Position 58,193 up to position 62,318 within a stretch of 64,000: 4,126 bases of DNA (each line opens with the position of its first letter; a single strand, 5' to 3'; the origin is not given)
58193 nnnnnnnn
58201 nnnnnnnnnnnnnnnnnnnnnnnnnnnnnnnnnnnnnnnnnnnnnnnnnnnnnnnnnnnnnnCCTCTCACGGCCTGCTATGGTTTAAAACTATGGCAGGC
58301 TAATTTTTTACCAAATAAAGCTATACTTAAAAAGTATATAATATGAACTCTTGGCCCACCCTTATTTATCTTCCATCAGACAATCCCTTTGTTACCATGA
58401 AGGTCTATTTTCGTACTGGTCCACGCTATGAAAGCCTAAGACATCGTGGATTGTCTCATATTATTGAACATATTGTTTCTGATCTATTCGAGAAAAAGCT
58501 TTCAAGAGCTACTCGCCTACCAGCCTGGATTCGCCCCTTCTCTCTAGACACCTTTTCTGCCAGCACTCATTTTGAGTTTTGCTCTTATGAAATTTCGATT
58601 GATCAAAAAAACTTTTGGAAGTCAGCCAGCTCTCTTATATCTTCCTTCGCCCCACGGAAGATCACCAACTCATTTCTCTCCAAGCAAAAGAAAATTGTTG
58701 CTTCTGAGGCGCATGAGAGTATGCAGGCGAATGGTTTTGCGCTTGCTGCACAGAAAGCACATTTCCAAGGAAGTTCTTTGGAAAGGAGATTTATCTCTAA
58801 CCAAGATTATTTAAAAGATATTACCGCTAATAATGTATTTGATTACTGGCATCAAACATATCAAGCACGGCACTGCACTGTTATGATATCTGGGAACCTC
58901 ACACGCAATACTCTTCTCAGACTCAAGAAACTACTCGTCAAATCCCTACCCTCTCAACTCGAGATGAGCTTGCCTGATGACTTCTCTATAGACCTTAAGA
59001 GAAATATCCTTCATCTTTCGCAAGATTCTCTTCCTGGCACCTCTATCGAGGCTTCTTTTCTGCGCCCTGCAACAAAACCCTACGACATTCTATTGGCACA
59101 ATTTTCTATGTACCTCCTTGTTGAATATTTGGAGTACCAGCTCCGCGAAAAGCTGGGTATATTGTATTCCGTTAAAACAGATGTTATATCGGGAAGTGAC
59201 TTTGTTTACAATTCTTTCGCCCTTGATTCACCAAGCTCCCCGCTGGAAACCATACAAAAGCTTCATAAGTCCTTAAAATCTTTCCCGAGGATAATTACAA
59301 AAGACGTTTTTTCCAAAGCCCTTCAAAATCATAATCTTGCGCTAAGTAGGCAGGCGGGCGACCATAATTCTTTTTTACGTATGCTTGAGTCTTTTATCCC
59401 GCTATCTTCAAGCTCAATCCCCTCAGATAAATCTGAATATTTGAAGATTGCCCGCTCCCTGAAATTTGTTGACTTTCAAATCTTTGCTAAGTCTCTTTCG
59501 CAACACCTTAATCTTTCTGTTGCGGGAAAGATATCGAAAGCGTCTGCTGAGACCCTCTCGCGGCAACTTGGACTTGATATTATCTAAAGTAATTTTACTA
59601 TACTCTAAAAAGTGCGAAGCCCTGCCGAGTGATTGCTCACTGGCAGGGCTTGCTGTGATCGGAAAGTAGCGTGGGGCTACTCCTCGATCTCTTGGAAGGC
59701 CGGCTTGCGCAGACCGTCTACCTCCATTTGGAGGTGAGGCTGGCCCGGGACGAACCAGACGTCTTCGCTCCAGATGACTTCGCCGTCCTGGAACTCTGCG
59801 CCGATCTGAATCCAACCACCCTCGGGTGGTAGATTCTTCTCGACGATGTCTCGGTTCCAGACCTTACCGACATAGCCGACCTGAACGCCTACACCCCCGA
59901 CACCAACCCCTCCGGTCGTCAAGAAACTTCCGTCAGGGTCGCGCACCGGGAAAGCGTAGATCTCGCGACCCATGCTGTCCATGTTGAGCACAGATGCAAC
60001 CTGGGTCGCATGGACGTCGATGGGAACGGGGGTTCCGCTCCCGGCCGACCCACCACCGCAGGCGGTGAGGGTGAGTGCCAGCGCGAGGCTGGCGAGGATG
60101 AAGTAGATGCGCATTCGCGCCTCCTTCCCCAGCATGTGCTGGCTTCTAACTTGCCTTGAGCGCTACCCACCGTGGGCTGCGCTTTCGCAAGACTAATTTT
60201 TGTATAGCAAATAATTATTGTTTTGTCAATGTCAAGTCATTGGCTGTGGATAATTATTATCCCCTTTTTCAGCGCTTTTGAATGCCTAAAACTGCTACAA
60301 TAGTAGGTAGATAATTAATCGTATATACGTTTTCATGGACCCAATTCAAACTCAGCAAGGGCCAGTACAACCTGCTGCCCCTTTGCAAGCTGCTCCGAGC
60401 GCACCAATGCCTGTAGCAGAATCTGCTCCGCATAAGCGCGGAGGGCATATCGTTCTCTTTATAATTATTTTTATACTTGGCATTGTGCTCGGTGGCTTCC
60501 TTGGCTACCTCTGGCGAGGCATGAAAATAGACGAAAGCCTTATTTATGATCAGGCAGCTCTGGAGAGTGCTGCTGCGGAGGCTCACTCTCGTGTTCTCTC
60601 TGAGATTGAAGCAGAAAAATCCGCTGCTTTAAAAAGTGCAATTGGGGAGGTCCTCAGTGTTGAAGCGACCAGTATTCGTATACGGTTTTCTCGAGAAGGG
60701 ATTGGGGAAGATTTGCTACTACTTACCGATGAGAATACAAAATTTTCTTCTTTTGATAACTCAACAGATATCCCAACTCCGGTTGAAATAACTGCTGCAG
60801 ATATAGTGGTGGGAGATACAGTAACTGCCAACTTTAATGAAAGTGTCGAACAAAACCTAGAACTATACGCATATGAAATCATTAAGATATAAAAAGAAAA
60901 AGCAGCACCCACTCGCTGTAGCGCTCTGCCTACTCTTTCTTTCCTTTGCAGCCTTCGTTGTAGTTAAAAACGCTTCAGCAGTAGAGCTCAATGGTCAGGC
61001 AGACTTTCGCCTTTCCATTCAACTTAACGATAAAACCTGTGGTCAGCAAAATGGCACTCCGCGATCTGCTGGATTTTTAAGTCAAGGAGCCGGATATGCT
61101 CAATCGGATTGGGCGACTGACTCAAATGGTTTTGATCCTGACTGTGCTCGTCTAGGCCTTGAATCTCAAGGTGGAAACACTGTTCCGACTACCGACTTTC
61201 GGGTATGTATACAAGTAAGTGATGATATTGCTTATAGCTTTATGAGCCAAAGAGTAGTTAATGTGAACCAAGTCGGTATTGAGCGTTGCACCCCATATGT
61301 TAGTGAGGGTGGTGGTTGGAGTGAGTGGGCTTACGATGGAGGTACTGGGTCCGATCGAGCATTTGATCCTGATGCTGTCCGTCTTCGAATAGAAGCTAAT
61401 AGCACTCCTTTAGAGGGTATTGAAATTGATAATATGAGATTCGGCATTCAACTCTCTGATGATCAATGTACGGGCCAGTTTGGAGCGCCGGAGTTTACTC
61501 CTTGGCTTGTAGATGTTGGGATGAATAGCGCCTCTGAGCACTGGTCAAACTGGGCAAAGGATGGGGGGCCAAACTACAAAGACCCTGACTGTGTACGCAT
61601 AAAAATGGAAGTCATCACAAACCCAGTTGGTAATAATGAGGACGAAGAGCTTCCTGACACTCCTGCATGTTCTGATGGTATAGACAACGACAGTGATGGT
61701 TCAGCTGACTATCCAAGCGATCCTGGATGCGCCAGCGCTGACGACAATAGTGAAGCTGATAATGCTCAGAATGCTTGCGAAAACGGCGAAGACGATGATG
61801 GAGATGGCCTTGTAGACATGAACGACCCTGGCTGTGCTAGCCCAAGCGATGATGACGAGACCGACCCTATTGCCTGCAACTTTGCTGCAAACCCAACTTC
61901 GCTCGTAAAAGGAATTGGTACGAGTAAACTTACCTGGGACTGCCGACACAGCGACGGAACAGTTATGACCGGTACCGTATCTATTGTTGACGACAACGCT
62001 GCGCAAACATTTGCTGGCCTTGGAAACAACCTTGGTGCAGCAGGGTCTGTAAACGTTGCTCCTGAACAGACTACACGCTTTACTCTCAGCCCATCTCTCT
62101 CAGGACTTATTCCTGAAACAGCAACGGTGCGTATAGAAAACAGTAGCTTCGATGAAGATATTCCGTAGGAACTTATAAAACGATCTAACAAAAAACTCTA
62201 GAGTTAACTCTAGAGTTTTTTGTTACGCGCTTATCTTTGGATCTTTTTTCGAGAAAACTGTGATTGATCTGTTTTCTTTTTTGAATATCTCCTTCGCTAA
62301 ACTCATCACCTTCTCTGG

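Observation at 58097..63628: Two M16 peptidase genes each immediately preceded by a GC-rich gene for a tiny Gly/Lys/Arg-rich peptide: candidate peptide-processing locus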

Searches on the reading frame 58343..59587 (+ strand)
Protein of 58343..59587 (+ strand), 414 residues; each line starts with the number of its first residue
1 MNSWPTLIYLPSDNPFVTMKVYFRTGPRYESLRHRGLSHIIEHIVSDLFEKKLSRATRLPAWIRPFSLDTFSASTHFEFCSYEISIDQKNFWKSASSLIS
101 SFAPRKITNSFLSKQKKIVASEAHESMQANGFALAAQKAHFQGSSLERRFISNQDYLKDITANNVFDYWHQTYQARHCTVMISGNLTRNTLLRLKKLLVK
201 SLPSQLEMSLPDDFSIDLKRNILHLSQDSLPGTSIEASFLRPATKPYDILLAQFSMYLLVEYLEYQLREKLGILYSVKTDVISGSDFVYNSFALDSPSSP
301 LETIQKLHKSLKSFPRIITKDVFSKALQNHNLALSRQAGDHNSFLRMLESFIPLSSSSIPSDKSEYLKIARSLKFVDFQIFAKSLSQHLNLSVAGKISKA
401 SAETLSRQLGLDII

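Call 4: search_protein_families(library=pfam, proteins=[window:58343-59587:+], max_evalue=0.1)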
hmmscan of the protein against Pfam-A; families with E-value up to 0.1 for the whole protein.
window:58343-59587:+ (414 aa): 2 families
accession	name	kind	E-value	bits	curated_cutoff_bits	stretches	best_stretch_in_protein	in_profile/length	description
PF05193.26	Peptidase_M16_C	-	1e-10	42.2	23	1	159-328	1-179/181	Peptidase M16 inactive domain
PF00675.25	Peptidase_M16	-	7.3e-07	29.6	22.3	1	14-128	10-121/149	Insulinase (Peptidase family M16)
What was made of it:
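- On M16B zinc peptidase (M16-1, 58343-59587): PF00675 scores 29.6 bits and PF05193 scores 42.2 bits, both above cut-off (call 4).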

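Call 8: search_protein_families(library=ncbifam, proteins=[window:58343-59587:+], max_evalue=1)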
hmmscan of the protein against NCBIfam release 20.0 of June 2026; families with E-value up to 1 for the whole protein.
window:58343-59587:+ (414 aa): 2 families
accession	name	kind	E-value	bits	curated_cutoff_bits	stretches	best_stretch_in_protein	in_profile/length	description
NF011681.0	PRK15101.1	equivalog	0.012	13.7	765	1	96-223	618-746/961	pitrilysin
NF047422.1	YfmF_fam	equivalog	0.013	14.4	285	1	135-196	149-210/412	EF-P 5-aminopentanol modification-associated protein YfmF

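Call 11: find_encoding_contigs(protein=window:58343-59587:+, flank=6000, max_places=6)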
Protein window:58343-59587:+ (414 aa): no gene with exactly this product is on record in the collection.

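Call 18: find_homologous_proteins(query=window:58343-59587:+, max_evalue=1e-8)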
Query window:58343-59587:+ (414 aa): 2 proteins with E <= 1e-8 among 4411 candidates.
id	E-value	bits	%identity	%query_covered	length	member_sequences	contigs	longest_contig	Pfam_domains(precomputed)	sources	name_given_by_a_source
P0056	3.0e-267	904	100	100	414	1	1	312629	PF00675.26,PF05193.27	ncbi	ncbi:MAG: insulinase family protein [Candidatus Paceibacterota bacterium]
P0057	4.1e-173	594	65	100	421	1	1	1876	PF00675.26,PF05193.27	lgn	-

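Call 19: find_encoding_contigs(protein=P0057, flank=6000, max_places=4)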
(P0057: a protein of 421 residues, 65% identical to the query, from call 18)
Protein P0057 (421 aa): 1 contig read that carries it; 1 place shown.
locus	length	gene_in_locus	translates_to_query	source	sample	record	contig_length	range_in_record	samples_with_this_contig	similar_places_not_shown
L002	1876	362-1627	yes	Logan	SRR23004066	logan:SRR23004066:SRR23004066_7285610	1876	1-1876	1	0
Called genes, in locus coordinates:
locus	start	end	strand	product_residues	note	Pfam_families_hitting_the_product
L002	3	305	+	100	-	?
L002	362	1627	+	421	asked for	PF00675:Peptidase_M16, PF05193:Peptidase_M16_C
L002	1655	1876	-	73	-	?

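Call 78: search_solved_structures(query=window:58343-59587:+, max_evalue=0.001)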
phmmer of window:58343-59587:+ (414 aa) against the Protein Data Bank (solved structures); distinct sequences matched with E-value up to 0.001: 23.
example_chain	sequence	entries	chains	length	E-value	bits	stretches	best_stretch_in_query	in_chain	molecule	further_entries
6zfs_A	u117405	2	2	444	9.2e-05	25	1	12-196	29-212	Cytochrome b-c1 complex subunit 1, mitochondrial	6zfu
7r3v_A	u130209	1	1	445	9.3e-05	25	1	12-196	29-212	Cytochrome b-c1 complex subunit 1, mitochondrial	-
6zft_A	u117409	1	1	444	9.6e-05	25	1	12-196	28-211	Cytochrome b-c1 complex subunit 1, mitochondrial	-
5nmi_A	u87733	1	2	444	9.6e-05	25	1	12-196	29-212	Cytochrome b-c1 complex subunit 1, mitochondrial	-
6xvf_A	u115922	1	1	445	9.7e-05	25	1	12-196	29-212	Cytochrome b-c1 complex subunit 1, mitochondrial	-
1be3_A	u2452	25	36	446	9.7e-05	25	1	12-196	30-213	CYTOCHROME BC1 COMPLEX | UBIQUINOL-CYTOCHROME C REDUCTASE COMPLEX CORE PROTEIN I | Ubiquinol-cytochrome C reductase complex core protein I, mitochondrial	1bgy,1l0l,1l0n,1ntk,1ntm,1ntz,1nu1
1qcr_A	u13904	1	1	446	9.7e-05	25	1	12-196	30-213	UBIQUINOL CYTOCHROME C OXIDOREDUCTASE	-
8zo8_QB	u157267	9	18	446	0.0001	24.9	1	12-203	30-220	Cytochrome b-c1 complex subunit 1, mitochondrial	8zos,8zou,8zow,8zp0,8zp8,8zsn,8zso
6haw_A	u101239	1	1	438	0.0001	24.9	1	12-196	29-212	Cytochrome b-c1 complex subunit 1, mitochondrial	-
5okd_A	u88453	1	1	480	0.00011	24.8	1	12-196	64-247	Cytochrome b-c1 complex subunit 1, mitochondrial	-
4d6u_N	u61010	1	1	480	0.00012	24.7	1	12-196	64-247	CYTOCHROME B-C1 COMPLEX SUBUNIT 1, MITOCHONDRIAL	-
1sqb_A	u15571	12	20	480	0.00012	24.7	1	12-196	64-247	Ubiquinol-cytochrome C reductase complex core protein I, mitochondrial | Ubiquinol-cytochrome-c reductase complex core protein I, mitochondrial precursor | CYTO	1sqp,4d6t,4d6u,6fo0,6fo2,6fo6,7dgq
5gup_u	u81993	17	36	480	0.00012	24.7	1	12-203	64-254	Cytochrome b-c1 complex subunit 1, mitochondrial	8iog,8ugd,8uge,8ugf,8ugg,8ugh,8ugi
6brs_A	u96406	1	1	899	0.00013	24.6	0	6-204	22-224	Putative zinc protease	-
6b03_A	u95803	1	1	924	0.00014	24.5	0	6-204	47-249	Putative zinc protease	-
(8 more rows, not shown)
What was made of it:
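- On M16B zinc peptidase (M16-1, 58343-59587): PDB matches are much weaker, with the best at E = 9e-5 (call 78).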

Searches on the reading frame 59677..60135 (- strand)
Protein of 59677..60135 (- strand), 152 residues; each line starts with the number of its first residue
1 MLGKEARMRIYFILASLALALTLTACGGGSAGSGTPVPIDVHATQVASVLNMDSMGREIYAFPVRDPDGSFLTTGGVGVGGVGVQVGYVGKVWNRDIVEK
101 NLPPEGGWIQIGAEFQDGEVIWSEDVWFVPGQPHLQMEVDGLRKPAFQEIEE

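Call 4: search_protein_families(library=pfam, proteins=[window:59677-60135:-], max_evalue=0.1)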
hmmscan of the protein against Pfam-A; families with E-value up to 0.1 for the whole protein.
window:59677-60135:- (152 aa): 0 families

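Call 8: search_protein_families(library=ncbifam, proteins=[window:59677-60135:-], max_evalue=1)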
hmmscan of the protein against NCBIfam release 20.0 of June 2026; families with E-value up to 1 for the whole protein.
window:59677-60135:- (152 aa): 2 families
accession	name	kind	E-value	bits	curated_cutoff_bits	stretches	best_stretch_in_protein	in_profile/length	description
NF058595.1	invert_tail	domain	0.0036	17.6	37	1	6-36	52-82/113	lipo-invert putative C-terminal anchoring domain-containing protein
NF047847.2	SS_mature_LptM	equivalog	0.018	15.1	27.7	1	8-27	1-21/31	LPS translocon maturation chaperone LptM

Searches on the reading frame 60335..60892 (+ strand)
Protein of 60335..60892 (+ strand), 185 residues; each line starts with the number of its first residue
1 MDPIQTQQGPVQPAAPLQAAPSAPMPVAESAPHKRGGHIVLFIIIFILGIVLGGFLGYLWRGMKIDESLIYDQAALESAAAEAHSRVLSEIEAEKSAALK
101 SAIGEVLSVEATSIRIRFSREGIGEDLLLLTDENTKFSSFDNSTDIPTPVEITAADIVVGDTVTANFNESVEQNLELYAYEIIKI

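Call 4: search_protein_families(library=pfam, proteins=[window:60335-60892:+], max_evalue=0.1)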
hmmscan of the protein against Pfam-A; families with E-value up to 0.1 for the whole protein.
window:60335-60892:+ (185 aa): 0 families

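Call 8: search_protein_families(library=ncbifam, proteins=[window:60335-60892:+], max_evalue=1)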
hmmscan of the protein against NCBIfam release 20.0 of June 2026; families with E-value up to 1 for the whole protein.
window:60335-60892:+ (185 aa): 1 family
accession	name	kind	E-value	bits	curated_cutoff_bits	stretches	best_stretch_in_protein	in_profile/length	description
NF005411.0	PRK06975.1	equivalog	0.058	11.7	414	1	11-105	299-392/660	fused uroporphyrinogen-III synthase HemD/membrane protein HemX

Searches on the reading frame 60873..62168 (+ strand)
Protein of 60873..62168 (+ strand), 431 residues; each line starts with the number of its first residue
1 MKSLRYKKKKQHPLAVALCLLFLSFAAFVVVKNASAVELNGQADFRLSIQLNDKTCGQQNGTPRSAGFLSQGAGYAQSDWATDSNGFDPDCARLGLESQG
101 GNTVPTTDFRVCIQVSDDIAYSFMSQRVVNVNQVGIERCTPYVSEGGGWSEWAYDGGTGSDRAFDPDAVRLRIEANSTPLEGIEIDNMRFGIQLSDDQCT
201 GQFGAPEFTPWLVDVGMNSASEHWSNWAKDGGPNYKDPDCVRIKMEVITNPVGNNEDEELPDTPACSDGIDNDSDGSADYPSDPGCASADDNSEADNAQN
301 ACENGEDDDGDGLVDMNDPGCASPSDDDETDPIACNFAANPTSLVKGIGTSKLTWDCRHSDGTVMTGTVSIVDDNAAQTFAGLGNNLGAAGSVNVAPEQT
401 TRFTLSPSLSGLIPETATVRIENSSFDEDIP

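Call 4: search_protein_families(library=pfam, proteins=[window:60873-62168:+], max_evalue=0.1)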
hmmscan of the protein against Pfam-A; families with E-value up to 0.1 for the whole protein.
window:60873-62168:+ (431 aa): 0 families

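Call 8: search_protein_families(library=ncbifam, proteins=[window:60873-62168:+], max_evalue=1)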
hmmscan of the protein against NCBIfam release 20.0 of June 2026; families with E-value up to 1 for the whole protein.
window:60873-62168:+ (431 aa): 1 family
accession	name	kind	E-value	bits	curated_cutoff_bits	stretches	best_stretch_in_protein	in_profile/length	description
NF033662.1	acid_disulf_rpt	repeat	4.6e-09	35.9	41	2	299-323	4-28/32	acidic double-disulfide repeat-containing protein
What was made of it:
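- Checked: The lipoprotein (LTAC lipobox), the single-TM protein (60335-60892) and the signal-peptide repeat protein (60873-62168; NF033662 acidic double-disulfide repeat, below cut-off, call 8) are as described.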
